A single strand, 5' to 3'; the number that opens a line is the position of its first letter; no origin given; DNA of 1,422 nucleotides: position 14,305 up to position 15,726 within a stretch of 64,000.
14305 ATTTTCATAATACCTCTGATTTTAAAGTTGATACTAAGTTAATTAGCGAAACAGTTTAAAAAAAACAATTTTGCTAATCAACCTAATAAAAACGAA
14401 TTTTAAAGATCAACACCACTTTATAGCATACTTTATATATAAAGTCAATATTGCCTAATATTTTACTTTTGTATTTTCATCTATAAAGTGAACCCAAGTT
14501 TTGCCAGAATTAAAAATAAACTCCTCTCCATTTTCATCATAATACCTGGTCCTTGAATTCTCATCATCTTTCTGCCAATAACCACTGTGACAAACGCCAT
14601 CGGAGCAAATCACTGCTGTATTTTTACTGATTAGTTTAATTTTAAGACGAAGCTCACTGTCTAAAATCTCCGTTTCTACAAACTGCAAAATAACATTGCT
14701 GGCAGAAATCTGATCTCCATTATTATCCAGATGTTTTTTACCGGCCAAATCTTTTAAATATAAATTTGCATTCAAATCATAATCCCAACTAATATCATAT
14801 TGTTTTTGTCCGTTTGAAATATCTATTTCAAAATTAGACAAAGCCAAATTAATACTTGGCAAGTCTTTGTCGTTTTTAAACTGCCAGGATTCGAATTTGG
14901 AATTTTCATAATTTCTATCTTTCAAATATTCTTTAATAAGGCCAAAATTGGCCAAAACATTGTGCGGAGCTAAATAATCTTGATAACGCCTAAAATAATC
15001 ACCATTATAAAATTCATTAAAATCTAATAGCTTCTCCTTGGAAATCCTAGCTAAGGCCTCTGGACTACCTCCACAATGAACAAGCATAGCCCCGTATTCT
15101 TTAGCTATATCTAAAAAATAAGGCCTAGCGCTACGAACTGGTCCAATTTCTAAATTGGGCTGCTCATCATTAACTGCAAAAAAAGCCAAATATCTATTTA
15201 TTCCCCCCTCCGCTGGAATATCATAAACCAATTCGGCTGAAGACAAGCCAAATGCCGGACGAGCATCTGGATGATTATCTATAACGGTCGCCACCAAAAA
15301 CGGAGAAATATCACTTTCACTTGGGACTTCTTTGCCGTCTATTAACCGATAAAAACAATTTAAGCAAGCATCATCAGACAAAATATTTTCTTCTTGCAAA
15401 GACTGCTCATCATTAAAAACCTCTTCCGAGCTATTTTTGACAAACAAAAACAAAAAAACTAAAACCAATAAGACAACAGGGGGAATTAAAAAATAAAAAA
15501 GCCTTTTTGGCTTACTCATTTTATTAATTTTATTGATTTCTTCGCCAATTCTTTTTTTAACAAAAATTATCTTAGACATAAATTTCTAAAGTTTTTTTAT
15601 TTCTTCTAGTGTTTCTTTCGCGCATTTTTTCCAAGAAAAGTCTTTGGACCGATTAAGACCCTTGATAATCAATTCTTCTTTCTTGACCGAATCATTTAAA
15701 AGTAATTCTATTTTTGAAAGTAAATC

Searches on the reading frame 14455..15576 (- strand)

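Call 62: search_protein_families(library=pfam, proteins=[window:14455-15576:-], max_evalue=0.001)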
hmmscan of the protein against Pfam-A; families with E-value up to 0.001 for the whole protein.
window:14455-15576:- (373 aa): 2 families
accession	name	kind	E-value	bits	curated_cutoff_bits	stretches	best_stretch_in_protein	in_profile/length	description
PF11258.13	DUF3048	-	3e-36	125.2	25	1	95-223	17-147/148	Protein of unknown function (DUF3048) N-terminal domain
PF17479.7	DUF3048_C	-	2e-25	89.8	25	1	257-362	7-114/114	Protein of unknown function (DUF3048) C-terminal domain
